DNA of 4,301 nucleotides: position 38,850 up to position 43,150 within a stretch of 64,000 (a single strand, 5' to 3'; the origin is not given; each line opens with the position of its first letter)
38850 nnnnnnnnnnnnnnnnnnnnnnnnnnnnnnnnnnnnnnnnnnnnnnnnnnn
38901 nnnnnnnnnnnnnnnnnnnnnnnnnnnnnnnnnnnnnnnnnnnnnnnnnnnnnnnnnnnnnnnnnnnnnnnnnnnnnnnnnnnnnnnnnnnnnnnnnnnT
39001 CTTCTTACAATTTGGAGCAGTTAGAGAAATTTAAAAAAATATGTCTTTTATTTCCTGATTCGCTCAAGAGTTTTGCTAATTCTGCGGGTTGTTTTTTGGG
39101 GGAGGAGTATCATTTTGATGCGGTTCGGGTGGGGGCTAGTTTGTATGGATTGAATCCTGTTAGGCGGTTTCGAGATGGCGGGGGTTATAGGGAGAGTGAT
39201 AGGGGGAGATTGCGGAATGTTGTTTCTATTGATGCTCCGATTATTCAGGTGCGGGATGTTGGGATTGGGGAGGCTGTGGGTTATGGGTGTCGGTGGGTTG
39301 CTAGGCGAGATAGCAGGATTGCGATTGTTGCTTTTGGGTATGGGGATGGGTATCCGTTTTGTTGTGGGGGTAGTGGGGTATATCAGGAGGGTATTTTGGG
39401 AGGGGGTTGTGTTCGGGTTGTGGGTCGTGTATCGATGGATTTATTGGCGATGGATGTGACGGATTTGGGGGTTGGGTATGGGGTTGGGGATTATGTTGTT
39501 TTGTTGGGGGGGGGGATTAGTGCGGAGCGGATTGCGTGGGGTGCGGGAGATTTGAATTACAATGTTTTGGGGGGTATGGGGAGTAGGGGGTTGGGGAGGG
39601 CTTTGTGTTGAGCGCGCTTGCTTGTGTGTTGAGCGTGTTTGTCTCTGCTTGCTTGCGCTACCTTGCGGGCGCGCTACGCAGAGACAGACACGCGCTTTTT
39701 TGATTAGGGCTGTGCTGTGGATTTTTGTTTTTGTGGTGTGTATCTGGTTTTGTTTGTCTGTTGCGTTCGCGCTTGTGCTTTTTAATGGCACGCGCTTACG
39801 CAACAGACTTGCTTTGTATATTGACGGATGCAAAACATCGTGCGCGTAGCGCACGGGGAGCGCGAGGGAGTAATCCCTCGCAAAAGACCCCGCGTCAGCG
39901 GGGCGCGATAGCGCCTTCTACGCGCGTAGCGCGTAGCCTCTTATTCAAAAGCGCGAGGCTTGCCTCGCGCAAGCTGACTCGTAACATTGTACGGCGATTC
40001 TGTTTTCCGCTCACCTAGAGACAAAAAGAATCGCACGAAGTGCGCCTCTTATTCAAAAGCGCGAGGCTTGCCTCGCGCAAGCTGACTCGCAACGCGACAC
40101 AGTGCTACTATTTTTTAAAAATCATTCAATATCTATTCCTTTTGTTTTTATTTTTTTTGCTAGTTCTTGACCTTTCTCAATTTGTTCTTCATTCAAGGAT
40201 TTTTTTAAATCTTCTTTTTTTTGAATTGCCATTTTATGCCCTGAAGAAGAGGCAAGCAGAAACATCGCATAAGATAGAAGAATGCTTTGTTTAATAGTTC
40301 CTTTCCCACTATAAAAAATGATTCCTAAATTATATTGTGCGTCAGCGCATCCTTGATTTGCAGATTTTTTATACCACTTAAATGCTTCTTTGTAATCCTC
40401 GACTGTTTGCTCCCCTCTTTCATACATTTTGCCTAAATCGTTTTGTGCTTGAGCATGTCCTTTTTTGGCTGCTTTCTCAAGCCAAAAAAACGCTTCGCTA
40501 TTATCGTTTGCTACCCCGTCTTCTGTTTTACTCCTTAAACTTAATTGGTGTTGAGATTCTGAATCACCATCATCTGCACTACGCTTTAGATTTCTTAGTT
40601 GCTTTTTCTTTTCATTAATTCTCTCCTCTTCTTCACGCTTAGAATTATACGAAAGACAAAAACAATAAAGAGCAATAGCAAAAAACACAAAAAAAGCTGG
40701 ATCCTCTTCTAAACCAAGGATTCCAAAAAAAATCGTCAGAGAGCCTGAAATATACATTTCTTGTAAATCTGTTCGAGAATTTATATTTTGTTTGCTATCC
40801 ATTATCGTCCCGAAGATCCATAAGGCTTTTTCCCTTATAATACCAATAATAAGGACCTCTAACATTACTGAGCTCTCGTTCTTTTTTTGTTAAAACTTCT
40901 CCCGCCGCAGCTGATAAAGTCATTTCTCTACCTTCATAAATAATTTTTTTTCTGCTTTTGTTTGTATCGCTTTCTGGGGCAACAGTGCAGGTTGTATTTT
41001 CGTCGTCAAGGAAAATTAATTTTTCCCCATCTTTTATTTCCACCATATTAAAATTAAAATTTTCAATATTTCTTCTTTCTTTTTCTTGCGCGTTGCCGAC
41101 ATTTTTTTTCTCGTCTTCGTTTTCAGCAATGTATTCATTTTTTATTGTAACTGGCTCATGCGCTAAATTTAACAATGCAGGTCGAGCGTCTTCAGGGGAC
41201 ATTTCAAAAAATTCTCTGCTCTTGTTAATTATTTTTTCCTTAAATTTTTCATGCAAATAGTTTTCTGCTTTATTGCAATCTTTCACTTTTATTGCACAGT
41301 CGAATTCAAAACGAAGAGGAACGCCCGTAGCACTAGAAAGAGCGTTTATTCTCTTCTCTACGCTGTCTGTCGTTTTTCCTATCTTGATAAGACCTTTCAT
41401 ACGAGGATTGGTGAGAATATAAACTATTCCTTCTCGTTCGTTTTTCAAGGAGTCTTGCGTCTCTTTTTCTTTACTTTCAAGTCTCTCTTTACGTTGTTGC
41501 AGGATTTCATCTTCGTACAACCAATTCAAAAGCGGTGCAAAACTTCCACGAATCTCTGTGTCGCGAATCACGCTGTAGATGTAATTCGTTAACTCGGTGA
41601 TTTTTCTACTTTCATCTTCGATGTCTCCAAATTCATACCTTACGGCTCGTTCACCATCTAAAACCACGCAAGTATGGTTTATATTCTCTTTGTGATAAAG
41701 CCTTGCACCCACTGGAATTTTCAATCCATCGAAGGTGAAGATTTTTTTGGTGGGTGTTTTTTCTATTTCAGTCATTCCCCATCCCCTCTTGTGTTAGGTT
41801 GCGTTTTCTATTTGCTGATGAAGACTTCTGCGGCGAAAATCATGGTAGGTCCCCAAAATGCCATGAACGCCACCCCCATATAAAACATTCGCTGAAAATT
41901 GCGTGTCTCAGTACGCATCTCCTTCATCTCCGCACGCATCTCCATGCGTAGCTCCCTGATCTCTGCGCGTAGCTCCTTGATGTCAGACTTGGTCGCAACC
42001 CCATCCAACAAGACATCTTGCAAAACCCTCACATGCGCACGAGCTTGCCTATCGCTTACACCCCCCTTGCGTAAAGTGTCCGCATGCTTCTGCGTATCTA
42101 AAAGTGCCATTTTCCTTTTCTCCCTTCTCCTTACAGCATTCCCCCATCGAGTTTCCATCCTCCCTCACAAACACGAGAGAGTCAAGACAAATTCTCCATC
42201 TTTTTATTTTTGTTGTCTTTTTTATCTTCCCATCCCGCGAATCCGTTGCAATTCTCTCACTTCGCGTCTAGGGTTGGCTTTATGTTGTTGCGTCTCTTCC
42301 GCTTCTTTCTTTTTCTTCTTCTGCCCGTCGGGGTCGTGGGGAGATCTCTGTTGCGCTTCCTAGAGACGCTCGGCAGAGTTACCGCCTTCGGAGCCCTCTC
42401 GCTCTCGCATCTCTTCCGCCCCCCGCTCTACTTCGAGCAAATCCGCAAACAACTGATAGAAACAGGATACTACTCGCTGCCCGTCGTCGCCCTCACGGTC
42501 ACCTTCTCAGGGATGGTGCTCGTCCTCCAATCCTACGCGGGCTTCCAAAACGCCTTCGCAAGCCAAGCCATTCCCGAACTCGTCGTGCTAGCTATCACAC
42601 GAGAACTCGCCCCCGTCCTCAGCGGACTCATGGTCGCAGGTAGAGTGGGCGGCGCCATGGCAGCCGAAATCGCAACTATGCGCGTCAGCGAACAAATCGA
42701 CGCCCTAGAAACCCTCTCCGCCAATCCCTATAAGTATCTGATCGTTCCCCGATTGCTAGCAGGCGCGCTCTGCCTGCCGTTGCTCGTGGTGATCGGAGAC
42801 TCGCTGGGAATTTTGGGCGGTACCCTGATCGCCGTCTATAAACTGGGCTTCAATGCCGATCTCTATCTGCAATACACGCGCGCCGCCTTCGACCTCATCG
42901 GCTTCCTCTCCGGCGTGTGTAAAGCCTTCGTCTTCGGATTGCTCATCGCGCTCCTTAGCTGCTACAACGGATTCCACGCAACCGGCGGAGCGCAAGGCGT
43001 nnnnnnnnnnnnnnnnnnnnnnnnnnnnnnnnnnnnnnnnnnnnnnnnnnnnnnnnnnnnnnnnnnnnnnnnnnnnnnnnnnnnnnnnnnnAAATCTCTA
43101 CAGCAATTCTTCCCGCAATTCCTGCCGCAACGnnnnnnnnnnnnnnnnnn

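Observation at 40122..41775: Two-gene low-GC operon: T5orf172 (GIY-YIG-like) protein plus membrane-anchored Sel1-repeat protein, a candidate uncharacterised defence pair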

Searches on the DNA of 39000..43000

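Call 89: search_rna_families(source=window, start=39000, end=43000, threshold=evalue, max_evalue=0.1)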
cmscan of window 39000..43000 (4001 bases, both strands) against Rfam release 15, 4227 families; matches with E-value up to 0.1: 0.
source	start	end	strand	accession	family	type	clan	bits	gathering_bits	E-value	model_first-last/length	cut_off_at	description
